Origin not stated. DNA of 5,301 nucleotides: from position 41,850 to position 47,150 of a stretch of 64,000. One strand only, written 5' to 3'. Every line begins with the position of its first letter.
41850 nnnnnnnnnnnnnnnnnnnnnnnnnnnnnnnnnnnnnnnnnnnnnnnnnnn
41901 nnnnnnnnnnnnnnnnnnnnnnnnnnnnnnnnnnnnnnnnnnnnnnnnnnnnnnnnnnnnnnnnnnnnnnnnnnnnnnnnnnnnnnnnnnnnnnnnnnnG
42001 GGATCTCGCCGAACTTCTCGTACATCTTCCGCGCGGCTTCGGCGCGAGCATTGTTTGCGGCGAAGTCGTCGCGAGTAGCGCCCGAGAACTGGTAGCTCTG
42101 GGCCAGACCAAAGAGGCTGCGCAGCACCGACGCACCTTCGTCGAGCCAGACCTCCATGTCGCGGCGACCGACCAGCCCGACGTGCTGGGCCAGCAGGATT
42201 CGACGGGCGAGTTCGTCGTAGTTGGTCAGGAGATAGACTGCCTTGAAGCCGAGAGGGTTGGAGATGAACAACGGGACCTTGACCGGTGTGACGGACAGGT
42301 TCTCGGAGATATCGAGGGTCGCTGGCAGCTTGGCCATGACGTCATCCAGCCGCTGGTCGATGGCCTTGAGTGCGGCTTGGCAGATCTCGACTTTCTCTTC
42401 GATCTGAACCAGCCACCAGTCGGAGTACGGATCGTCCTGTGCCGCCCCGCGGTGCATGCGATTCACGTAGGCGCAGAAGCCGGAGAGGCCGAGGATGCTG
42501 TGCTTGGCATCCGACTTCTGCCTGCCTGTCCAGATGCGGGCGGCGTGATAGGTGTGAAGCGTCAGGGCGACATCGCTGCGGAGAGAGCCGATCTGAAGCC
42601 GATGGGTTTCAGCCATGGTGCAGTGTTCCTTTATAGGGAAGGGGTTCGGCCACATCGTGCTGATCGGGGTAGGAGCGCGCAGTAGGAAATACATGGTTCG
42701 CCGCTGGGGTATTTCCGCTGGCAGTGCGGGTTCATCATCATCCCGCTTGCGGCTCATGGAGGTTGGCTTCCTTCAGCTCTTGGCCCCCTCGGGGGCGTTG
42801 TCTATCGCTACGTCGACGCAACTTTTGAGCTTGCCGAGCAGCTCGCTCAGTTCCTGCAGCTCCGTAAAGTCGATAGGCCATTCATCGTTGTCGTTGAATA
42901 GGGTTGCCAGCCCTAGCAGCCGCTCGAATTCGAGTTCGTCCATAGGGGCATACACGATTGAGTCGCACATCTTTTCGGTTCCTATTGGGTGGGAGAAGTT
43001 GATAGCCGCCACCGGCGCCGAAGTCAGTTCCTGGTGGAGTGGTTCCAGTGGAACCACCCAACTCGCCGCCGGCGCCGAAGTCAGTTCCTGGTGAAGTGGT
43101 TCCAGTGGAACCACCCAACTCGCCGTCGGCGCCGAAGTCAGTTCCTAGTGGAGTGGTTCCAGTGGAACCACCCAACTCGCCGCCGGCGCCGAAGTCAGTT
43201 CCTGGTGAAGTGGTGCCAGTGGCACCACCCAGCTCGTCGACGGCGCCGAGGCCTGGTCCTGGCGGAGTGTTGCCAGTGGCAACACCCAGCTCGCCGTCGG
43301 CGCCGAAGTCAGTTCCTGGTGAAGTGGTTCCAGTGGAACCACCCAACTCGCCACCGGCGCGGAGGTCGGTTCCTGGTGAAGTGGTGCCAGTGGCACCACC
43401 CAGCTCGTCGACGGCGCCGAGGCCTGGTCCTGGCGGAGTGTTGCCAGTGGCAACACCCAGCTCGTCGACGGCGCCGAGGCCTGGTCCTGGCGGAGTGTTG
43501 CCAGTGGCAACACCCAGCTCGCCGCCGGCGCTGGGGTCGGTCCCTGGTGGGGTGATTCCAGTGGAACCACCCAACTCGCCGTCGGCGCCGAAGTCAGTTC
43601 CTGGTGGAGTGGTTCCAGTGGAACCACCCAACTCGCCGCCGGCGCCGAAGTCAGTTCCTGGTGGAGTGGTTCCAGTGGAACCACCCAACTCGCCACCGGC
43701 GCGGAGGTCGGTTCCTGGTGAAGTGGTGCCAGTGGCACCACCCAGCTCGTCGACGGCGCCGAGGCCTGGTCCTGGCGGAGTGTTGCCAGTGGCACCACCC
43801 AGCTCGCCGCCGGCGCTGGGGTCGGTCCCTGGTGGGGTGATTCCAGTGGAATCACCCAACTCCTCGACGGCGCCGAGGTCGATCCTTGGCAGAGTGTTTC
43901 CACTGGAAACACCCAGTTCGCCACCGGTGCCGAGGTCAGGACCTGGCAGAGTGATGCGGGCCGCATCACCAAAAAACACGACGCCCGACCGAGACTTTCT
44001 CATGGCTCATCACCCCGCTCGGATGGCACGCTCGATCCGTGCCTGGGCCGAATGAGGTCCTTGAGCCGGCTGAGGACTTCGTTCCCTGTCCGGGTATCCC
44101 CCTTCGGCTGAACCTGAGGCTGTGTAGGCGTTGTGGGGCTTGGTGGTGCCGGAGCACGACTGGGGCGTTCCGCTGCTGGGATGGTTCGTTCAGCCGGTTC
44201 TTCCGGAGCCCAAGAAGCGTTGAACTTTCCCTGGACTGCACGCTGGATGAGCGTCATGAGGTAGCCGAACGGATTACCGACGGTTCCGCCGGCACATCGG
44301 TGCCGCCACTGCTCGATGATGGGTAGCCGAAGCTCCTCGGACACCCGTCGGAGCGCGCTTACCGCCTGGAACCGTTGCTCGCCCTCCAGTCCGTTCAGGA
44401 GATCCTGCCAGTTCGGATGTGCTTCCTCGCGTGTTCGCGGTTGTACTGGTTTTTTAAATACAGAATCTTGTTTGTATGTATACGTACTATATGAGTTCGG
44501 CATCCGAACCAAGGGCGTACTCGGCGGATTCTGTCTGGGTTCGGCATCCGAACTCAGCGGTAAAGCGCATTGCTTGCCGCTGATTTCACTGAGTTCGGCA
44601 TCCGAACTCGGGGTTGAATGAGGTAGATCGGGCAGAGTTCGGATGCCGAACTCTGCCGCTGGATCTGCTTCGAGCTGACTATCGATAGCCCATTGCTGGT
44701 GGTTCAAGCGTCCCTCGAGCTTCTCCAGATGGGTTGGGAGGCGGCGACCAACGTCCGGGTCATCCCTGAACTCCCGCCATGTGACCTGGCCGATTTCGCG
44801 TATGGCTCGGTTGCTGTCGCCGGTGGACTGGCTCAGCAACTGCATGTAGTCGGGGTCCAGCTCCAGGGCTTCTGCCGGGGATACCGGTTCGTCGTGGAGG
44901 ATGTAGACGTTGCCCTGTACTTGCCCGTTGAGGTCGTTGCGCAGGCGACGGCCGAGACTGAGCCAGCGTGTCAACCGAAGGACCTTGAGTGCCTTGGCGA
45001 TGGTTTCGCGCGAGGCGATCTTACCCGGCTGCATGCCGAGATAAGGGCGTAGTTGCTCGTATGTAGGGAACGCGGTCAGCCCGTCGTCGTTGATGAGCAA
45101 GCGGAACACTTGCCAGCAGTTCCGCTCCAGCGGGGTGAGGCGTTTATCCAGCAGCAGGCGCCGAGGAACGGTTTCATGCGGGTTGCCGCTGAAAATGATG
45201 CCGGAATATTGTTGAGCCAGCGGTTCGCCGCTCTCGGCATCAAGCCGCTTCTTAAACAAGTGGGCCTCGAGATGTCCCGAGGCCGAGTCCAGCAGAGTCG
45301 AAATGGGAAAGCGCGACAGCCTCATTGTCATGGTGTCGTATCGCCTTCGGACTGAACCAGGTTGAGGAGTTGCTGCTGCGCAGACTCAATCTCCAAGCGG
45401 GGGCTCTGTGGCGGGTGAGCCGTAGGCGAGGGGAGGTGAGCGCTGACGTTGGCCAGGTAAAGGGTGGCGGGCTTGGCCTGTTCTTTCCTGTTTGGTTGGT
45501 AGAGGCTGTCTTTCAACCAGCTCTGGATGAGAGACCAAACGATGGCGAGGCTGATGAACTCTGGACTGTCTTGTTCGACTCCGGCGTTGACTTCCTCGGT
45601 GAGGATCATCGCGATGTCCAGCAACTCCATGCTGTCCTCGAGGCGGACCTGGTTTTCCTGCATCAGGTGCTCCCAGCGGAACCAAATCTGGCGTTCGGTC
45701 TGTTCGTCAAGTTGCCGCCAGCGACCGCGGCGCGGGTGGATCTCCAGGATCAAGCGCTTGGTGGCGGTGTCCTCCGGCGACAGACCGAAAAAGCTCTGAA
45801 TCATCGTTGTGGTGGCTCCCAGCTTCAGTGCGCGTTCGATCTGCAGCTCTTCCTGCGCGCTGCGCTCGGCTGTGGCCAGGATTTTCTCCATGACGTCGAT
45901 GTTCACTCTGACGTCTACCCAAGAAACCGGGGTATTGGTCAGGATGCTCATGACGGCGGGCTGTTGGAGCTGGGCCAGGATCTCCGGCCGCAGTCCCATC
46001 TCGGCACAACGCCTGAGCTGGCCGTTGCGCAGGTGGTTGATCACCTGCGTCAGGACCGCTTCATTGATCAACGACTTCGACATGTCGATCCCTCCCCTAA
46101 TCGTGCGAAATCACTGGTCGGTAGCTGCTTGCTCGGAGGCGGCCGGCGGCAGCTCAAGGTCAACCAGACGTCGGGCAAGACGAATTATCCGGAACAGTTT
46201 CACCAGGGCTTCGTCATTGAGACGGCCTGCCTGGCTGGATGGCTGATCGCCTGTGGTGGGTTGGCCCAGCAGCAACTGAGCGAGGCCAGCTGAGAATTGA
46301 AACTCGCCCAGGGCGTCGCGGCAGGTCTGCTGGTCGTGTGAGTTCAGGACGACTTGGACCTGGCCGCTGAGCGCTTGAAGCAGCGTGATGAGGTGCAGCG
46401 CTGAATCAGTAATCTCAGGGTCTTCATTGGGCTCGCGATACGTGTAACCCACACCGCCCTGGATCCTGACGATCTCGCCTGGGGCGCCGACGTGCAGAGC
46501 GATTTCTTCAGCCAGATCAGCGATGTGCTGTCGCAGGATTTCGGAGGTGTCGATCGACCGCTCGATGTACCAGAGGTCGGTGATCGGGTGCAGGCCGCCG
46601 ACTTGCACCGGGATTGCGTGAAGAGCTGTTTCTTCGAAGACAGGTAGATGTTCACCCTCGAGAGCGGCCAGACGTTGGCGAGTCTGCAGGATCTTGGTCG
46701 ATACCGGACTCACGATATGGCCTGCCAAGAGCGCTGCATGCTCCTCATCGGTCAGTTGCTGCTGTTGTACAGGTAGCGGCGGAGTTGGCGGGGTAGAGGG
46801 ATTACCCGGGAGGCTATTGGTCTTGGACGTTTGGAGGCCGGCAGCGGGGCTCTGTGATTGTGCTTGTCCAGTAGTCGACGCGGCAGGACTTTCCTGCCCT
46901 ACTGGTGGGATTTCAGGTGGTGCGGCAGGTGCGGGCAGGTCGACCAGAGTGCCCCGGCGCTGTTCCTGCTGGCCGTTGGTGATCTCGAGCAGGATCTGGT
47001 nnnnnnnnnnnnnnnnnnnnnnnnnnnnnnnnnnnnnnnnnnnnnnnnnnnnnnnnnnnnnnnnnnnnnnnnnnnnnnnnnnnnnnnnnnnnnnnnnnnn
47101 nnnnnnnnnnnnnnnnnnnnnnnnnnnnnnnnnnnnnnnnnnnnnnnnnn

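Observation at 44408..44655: Origin-like module embedded inside the replication-protein ORF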

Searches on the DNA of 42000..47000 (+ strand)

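Call 85: search_dna_similar(query=window:42000-47000:+, collection=plasmids, mode=near, max_rows=8)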
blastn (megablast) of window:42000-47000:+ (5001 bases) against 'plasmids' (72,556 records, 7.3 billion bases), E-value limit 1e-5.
Records with a match: 6; places in all: 51; records where one place covers at least 80% of the query: 2.
Best place of each record, by identity: 95-99% 2; 90-95% 4.
By first word of the organism name: Pseudomonas 6.
By predicted mobility (MOB-suite, as given by PLSDB): conjugative 4; non-mobilizable 2.
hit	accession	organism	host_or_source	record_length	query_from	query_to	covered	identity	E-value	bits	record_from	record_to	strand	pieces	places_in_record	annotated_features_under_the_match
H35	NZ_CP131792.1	Pseudomonas aeruginosa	Homo sapiens,culture,blood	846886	1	4999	100%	91.1%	0e+0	7432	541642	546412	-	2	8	STY4528 family pathogenicity island replication protein | ParB family protein | DUF2857 domain-containing protein | PFL_4669 family integrating conjugative element protein | hypothetical protein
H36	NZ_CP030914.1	Pseudomonas aeruginosa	Homo sapiens,sputum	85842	1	5001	97%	91.4%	0e+0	6656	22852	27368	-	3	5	STY4528 family pathogenicity island replication protein | ParB family protein | DUF2857 domain-containing protein | hypothetical protein | PFL_4669 family integrating conjugative element protein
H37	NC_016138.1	Pseudomonas aeruginosa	-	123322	1033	5001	77%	98.8%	0e+0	6880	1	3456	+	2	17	STY4528 family pathogenicity island replication protein | ParB family protein | DUF2857 domain-containing protein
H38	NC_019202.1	Pseudomonas aeruginosa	airways of a cystic fibrosis patient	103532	1113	5001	78%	95.9%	0e+0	6290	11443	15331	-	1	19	STY4528 family pathogenicity island replication protein | ParB family protein | DUF2857 domain-containing protein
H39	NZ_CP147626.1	Pseudomonas aeruginosa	-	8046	1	1282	26%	91.4%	0e+0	1757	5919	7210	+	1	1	none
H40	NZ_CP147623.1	Pseudomonas aeruginosa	Homo sapiens,bloodstream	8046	1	1282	26%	91.4%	0e+0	1757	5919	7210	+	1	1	none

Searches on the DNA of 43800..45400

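Call 84: search_rna_families(source=window, start=43800, end=45400, threshold=evalue, max_evalue=1)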
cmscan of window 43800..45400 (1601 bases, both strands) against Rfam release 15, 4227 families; matches with E-value up to 1: 6.
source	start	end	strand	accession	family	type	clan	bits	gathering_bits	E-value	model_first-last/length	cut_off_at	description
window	43835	43914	-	RF04274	mir-9223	Gene; miRNA;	-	29.9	53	0.001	1-76/76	no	mir-9223 microRNA precursor family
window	43836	43913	-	RF03569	mir-7973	Gene; miRNA;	-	28.8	90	0.0025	1-74/74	no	mir-7973 microRNA precursor family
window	43836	43913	+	RF03569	mir-7973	Gene; miRNA;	-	27.7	90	0.005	1-74/74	no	mir-7973 microRNA precursor family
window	44618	44673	+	RF03957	mir-5856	Gene; miRNA;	-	25.9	90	0.01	1-70/70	no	mir-5856 microRNA precursor family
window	44592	44652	+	RF04070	MIR6440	Gene; miRNA;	-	25.5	95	0.044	1-108/108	no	MIR6440 microRNA precursor family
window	44535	44611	+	RF03712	MIR6450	Gene; miRNA;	-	23.5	70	0.088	15-93/107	no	MIR6450 microRNA precursor family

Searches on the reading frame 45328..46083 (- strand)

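Call 8: search_protein_families(library=pfam, proteins=[window:45328-46083:-], max_evalue=0.01)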
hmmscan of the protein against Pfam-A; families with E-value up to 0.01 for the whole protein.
window:45328-46083:- (251 aa): 1 family
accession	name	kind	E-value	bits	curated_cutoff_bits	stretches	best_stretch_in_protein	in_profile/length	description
PF11198.13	DUF2857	-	7.4e-44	149.9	36.8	1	7-190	1-172/174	Protein of unknown function (DUF2857)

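Call 9: search_protein_families(library=ncbifam, proteins=[window:45328-46083:-], max_evalue=0.01)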
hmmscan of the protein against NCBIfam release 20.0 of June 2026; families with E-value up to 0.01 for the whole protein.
window:45328-46083:- (251 aa): 0 families
